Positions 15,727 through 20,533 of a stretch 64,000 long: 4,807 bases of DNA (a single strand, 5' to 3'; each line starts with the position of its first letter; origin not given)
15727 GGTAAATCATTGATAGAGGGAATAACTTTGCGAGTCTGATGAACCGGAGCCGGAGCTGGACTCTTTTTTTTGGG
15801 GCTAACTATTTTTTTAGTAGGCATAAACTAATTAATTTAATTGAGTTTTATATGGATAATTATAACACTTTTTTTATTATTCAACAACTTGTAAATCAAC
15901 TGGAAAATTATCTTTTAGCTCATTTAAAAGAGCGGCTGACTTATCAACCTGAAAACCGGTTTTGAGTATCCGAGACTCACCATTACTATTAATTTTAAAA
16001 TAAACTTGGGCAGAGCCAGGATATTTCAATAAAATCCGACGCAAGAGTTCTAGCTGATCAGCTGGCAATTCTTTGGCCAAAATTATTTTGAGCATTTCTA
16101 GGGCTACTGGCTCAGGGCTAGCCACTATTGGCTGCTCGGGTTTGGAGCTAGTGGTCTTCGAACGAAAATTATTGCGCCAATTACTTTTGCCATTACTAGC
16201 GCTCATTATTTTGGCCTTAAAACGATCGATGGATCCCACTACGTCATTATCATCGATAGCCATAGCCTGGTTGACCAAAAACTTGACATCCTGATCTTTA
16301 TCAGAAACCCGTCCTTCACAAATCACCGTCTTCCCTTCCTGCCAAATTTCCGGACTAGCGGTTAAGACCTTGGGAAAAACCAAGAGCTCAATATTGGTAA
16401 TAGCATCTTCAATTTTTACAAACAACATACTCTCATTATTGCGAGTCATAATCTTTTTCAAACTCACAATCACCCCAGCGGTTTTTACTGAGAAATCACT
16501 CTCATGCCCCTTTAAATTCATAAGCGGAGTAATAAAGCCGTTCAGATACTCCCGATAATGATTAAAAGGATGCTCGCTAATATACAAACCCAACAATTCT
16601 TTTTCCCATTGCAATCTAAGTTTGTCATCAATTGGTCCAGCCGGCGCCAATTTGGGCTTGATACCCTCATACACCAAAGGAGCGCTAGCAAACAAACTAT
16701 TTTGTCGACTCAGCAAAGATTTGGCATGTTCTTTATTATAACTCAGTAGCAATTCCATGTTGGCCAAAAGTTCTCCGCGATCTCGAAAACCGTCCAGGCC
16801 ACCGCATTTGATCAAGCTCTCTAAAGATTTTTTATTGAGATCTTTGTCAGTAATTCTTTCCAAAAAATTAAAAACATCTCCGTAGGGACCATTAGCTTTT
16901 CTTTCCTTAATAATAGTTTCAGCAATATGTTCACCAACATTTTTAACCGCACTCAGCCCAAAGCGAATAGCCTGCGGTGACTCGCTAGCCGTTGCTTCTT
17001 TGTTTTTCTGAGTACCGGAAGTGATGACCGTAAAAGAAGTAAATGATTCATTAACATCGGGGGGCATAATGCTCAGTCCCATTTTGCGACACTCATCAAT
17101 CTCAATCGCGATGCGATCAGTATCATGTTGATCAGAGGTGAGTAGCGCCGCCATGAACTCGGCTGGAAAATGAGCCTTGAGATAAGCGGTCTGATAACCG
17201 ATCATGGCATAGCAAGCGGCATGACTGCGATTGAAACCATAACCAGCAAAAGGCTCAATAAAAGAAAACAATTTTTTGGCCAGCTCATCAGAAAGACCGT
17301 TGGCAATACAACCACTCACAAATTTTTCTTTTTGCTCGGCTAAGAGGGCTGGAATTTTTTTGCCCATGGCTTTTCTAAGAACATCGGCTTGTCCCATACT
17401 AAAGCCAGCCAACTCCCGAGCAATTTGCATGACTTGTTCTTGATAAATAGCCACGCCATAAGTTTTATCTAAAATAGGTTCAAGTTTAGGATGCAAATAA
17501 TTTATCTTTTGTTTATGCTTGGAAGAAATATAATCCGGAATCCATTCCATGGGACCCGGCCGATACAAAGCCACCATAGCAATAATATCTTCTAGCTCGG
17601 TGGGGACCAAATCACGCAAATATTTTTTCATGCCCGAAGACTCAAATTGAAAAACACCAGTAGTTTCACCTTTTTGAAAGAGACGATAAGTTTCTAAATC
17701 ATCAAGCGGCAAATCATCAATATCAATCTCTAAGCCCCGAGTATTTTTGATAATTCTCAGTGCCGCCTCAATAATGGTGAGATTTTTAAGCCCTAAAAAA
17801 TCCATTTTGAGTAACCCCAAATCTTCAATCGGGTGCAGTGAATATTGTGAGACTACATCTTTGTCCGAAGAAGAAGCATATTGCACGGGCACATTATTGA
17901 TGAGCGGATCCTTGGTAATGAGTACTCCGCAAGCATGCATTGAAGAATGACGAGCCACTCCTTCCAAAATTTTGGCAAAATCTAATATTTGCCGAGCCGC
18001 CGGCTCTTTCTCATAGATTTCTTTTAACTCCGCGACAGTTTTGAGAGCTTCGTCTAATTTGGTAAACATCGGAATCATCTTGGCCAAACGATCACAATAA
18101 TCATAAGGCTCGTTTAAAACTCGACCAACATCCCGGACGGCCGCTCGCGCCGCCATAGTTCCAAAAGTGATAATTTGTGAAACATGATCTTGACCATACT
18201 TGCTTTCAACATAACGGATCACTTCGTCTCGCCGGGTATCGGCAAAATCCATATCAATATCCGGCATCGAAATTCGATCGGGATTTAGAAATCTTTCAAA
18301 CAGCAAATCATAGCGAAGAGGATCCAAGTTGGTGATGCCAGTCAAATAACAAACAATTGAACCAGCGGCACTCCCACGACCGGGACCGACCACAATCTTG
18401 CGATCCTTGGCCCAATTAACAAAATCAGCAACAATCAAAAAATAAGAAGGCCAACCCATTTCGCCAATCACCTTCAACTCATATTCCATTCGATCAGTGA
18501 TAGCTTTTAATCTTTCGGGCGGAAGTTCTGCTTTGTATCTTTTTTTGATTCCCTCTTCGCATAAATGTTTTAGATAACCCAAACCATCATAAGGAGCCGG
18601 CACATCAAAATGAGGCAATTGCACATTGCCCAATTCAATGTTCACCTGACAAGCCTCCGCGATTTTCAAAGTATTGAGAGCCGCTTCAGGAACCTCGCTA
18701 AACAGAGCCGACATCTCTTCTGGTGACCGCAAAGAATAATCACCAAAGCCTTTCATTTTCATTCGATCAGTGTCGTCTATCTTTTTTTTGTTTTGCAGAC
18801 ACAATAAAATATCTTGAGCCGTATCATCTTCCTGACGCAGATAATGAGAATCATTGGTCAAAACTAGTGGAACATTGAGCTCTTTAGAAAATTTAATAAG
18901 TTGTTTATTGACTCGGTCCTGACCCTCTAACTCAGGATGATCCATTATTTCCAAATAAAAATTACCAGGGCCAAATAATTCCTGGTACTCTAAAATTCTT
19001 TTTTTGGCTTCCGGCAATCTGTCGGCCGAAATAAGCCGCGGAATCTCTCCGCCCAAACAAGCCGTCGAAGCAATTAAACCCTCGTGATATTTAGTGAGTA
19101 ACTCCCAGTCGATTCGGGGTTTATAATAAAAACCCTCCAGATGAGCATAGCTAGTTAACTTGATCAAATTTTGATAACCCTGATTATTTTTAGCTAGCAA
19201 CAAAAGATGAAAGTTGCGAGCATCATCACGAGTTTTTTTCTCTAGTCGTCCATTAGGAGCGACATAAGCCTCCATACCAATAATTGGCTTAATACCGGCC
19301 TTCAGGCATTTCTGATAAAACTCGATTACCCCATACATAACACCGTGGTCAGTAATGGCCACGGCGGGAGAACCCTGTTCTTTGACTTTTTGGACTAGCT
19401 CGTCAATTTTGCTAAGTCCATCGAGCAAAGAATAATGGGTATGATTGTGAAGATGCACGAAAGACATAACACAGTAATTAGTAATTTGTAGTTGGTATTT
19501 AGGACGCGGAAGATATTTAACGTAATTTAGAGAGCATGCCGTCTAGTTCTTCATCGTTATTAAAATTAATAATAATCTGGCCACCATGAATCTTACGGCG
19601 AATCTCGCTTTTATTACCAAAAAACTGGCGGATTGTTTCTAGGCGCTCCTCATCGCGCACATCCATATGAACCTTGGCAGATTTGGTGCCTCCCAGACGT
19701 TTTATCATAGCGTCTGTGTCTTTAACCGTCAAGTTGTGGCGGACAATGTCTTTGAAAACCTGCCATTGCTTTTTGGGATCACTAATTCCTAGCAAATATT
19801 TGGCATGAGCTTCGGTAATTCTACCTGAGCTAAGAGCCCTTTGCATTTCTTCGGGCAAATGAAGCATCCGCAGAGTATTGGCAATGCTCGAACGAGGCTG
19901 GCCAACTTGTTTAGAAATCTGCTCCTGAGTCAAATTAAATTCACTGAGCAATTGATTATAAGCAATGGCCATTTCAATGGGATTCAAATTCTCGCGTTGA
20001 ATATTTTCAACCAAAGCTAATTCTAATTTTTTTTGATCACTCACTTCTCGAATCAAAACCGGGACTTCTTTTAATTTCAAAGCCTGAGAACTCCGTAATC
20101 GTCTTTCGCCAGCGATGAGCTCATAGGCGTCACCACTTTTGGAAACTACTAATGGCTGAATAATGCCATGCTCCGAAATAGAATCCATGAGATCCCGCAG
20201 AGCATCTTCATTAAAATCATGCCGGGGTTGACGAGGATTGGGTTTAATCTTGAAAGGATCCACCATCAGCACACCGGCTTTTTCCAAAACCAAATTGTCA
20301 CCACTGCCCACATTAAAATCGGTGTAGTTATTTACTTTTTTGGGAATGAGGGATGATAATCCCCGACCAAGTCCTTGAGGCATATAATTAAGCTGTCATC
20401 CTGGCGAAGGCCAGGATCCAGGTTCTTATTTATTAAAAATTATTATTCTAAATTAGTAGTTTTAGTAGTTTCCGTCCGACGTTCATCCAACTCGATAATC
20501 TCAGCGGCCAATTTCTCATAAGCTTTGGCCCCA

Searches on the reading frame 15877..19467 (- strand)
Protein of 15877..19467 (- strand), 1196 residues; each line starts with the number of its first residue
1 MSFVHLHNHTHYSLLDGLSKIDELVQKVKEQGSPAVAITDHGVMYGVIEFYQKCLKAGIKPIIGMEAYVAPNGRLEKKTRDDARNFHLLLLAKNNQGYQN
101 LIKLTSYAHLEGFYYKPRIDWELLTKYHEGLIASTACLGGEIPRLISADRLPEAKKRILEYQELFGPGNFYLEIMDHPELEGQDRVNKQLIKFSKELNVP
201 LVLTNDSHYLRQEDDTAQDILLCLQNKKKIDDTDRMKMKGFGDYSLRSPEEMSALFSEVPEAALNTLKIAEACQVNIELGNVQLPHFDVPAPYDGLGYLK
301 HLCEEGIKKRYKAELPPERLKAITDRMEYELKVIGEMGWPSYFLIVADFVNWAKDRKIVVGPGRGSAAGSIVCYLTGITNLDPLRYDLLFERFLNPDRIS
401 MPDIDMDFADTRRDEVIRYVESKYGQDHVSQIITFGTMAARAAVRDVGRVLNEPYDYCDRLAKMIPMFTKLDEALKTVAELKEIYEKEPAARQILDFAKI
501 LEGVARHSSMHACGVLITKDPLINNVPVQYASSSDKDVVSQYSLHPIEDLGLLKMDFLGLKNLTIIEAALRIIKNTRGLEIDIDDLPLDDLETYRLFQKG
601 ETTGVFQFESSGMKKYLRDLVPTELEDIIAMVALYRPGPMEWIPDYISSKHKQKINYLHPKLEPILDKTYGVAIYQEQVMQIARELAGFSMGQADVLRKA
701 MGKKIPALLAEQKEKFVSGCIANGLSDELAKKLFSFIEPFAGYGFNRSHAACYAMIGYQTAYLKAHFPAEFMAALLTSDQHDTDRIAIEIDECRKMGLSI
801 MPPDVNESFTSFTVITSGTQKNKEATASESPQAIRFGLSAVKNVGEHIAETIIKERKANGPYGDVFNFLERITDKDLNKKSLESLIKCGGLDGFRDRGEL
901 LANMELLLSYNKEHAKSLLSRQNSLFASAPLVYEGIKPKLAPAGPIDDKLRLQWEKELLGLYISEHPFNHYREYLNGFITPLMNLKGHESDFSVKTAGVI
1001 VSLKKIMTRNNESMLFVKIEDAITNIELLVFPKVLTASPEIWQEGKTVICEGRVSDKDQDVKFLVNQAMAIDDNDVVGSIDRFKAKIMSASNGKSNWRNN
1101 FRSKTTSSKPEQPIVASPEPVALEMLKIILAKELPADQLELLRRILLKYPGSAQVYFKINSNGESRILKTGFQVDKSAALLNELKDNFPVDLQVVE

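Call 36: search_protein_families(library=pfam, proteins=[window:15877-19467:-], max_evalue=0.00001)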
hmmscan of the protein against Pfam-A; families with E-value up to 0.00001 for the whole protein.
window:15877-19467:- (1196 aa): 4 families
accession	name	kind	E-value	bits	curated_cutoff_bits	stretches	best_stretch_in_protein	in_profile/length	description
PF07733.18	DNA_pol3_alpha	-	1.8e-101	339.6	23.9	1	298-559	2-260/260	Bacterial DNA polymerase III alpha NTPase domain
PF17657.6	DNA_pol3_finger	-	2.8e-63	212.6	22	1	562-724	1-166/166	Bacterial DNA polymerase III alpha subunit finger domain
PF02811.25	PHP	-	3.3e-62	210.1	26.4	1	5-177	1-164/164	PHP domain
PF14579.12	HHH_6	-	3.7e-25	88.4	25.6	1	797-897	1-87/90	Helix-hairpin-helix motif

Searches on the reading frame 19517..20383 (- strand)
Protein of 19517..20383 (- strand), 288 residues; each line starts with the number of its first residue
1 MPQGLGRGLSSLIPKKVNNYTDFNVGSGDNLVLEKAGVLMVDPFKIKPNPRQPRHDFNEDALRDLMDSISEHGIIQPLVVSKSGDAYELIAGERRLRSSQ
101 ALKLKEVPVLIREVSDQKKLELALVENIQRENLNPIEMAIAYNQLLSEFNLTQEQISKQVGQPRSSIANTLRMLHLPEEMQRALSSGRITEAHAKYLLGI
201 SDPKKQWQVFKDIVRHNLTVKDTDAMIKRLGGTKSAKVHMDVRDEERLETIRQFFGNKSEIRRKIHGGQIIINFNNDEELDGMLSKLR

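Call 36: search_protein_families(library=pfam, proteins=[window:19517-20383:-], max_evalue=0.00001)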
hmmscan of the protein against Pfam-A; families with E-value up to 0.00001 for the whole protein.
window:19517-20383:- (288 aa): 2 families
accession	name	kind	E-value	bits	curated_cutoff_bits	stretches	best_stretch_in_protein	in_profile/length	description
PF17762.8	HTH_ParB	-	4.4e-34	117.1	22.6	1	131-230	1-100/102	ParB HTH domain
PF02195.25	ParB_N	-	3.4e-30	104.4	26.3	1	41-129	6-95/95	ParB N-terminal domain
